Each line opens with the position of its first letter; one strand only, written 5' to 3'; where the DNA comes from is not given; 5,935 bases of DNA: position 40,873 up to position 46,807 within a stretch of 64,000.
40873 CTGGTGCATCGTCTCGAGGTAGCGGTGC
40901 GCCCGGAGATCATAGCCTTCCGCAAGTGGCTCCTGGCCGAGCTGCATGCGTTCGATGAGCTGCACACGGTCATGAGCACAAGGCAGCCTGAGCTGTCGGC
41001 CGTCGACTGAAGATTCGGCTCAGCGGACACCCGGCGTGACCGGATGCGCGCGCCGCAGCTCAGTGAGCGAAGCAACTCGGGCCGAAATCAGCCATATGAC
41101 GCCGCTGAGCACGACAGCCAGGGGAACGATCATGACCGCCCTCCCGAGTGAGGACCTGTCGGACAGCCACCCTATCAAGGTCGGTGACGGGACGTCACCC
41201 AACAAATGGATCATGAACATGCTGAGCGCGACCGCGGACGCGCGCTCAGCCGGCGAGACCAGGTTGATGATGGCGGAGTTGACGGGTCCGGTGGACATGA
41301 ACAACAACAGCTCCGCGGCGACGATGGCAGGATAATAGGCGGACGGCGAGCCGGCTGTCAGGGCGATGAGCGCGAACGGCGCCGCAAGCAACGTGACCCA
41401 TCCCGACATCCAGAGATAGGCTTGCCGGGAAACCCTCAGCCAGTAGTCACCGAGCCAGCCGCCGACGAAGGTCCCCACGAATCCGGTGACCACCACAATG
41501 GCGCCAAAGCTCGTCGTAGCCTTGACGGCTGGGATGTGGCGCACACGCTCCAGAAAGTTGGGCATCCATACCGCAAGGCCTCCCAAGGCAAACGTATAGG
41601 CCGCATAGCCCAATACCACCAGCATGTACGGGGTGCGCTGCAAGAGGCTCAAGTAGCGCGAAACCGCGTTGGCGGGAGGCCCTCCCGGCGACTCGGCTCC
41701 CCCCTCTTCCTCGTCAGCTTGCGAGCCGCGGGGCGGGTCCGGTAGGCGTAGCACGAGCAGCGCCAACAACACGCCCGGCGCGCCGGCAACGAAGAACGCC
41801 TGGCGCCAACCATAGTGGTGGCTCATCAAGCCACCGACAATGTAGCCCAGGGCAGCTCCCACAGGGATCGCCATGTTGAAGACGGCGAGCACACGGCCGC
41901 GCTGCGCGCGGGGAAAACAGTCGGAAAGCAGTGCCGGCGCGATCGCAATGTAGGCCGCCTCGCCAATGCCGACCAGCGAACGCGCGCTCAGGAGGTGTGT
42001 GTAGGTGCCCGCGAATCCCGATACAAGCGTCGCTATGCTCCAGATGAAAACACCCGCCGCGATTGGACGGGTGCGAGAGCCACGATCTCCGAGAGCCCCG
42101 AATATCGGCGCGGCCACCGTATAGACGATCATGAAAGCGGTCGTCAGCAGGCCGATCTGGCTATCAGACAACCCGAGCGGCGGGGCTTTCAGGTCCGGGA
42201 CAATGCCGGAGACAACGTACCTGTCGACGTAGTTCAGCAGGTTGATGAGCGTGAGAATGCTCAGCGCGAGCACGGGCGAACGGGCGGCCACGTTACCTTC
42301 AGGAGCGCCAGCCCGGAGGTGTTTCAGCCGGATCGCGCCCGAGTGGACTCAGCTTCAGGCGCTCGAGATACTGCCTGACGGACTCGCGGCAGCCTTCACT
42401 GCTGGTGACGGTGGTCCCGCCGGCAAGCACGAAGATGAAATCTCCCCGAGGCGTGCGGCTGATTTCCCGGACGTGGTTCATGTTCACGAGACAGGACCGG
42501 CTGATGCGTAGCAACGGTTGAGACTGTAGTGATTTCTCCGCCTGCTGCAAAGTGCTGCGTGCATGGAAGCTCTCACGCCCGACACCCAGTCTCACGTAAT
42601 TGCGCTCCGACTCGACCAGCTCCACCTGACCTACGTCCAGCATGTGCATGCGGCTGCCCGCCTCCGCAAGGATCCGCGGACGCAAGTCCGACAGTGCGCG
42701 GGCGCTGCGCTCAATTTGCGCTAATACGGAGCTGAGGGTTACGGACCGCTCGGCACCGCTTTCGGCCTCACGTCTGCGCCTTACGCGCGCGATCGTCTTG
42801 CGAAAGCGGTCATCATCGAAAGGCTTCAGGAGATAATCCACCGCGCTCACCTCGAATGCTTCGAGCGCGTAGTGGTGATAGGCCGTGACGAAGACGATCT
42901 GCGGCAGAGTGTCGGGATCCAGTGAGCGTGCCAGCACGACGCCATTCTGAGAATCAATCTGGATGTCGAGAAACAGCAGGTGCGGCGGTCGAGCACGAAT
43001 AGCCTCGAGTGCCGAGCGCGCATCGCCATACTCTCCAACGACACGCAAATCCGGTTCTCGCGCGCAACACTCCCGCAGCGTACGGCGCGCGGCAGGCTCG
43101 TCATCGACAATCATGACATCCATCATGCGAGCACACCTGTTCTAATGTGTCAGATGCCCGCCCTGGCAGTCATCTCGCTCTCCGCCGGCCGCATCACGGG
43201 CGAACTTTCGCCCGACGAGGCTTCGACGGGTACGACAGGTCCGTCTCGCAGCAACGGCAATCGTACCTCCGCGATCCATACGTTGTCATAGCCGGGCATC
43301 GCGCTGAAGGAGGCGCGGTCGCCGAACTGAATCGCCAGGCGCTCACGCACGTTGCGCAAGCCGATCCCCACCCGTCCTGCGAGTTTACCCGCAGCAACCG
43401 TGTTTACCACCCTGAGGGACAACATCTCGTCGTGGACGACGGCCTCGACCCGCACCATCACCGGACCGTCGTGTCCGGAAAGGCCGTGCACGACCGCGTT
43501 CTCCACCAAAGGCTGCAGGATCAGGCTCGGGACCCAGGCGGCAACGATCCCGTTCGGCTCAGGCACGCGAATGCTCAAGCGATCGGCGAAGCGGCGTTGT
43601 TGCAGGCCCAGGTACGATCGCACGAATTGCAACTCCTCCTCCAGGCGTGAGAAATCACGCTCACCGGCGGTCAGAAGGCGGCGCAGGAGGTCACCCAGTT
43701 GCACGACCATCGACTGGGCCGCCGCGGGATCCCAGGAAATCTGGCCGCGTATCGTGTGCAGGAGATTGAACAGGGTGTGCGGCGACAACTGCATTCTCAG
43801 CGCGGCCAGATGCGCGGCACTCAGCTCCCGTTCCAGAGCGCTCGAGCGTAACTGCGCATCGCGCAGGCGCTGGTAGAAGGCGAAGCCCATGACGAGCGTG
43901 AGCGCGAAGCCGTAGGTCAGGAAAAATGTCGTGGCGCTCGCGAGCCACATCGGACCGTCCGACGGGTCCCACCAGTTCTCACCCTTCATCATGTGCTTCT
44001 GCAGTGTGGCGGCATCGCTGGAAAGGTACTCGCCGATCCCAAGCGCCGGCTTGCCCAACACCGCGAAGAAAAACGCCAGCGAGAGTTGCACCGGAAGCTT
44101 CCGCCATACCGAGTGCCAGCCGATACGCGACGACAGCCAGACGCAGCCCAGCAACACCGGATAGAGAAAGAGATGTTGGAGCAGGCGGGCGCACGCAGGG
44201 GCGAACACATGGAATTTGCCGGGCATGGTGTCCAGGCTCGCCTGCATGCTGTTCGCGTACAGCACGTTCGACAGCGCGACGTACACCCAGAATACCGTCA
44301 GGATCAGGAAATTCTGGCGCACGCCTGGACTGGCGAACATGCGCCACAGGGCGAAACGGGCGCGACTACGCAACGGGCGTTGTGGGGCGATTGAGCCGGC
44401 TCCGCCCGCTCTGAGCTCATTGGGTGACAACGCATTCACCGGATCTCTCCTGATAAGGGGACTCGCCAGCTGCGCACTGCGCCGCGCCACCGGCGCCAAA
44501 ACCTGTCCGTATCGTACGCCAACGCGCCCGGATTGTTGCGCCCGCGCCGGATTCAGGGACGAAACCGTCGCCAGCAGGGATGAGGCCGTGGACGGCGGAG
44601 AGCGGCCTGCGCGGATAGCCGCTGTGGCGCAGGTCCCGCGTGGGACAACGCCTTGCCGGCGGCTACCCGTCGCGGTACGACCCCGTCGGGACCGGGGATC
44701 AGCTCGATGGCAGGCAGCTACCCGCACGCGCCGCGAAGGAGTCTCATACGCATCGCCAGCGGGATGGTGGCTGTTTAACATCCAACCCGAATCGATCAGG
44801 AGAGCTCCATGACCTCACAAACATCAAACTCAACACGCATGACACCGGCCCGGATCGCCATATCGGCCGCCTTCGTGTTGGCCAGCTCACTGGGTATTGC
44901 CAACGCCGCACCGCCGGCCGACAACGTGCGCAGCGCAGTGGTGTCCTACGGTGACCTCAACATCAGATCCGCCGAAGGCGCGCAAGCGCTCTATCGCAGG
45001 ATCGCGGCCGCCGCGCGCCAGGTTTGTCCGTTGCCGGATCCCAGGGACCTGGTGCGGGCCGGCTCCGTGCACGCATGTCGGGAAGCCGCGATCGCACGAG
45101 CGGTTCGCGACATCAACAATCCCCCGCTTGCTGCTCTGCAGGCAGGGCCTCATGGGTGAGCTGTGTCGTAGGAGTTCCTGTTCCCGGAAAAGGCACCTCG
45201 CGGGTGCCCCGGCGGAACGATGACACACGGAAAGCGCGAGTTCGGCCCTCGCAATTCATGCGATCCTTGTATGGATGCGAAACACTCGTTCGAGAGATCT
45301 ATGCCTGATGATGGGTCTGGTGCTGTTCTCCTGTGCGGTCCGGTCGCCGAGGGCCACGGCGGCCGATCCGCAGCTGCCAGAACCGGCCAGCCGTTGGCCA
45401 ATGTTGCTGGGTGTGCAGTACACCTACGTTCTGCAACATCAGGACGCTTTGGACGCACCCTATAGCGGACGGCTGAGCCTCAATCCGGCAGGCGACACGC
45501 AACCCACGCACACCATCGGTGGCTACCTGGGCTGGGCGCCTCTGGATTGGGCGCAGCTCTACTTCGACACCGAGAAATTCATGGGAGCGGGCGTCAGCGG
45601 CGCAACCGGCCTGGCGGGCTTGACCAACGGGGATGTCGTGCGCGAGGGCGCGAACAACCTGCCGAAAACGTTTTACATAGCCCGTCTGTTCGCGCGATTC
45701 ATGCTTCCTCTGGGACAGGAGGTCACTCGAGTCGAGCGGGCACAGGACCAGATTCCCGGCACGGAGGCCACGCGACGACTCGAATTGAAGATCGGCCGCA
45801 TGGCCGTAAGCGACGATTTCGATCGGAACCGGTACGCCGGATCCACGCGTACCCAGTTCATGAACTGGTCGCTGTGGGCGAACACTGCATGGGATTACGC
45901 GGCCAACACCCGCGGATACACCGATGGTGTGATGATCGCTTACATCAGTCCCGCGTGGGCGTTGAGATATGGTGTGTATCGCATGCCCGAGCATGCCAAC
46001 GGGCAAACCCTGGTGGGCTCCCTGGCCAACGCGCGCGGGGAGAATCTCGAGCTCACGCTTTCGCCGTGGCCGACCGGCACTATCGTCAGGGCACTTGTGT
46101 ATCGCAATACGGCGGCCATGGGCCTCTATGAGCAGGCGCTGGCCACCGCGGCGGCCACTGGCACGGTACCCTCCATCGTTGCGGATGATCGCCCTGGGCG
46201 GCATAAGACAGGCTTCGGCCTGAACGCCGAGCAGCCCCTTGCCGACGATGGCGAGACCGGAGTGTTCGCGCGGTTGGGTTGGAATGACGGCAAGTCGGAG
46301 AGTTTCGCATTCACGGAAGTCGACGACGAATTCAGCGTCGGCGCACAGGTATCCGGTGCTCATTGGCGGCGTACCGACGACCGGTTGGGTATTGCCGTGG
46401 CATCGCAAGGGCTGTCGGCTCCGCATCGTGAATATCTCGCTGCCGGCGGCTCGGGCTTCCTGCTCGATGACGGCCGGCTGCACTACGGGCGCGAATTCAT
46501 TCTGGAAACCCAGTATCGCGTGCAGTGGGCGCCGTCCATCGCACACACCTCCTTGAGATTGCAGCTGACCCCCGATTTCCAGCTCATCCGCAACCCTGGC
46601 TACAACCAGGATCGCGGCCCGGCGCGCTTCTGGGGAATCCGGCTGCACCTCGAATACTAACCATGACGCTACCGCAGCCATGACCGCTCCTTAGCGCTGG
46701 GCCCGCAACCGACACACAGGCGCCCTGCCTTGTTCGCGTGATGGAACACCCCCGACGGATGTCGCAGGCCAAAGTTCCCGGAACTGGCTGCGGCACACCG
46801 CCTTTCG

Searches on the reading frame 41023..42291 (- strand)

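Call 23: search_protein_families(library=pfam, proteins=[window:41023-42291:-], max_evalue=0.00001)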
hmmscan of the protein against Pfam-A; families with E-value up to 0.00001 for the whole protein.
window:41023-42291:- (423 aa): 4 families
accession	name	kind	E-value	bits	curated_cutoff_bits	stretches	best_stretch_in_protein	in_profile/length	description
PF07690.21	MFS_1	-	4.6e-52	177.5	33.4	1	13-363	1-341/347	Major Facilitator Superfamily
PF03137.26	OATP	-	2.1e-23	82.9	25.8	2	214-302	287-374/545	Organic Anion Transporter Polypeptide (OATP) family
PF00083.30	Sugar_tr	-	8e-21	74.9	22.3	1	22-188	29-196/452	Sugar (and other) transporter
PF12832.13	MFS_1_like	-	1.7e-06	27.8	25.2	0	93-167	297-372/373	MFS_1 like family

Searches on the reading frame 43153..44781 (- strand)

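Call 27: search_protein_families(library=pfam, proteins=[window:43153-44781:-], max_evalue=0.00001)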
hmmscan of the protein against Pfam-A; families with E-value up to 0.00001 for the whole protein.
window:43153-44781:- (543 aa): 1 family
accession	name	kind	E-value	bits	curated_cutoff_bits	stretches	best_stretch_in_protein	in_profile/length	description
PF06580.19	His_kinase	-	2.3e-19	69.9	25.2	1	323-402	1-81/81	Histidine kinase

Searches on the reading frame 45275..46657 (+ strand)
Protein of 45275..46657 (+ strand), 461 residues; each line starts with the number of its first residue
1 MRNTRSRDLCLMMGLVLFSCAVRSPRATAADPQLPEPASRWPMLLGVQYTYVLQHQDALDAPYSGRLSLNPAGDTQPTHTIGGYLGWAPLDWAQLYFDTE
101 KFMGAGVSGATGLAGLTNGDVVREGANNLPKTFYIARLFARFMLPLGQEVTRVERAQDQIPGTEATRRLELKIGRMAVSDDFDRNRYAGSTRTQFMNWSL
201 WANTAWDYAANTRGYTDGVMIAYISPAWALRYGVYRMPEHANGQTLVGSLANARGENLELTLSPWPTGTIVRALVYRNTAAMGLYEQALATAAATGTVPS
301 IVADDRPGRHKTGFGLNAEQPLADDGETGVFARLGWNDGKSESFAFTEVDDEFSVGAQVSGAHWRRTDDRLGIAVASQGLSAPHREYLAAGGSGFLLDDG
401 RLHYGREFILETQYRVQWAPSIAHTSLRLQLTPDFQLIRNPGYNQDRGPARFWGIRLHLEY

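Call 27: search_protein_families(library=pfam, proteins=[window:45275-46657:+], max_evalue=0.00001)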
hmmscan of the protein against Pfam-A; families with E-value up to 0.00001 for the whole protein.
window:45275-46657:+ (461 aa): 1 family
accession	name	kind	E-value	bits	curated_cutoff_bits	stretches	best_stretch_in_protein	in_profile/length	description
PF04966.18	OprB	-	7e-30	105.1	22.9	1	166-460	78-371/372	Carbohydrate-selective porin, OprB family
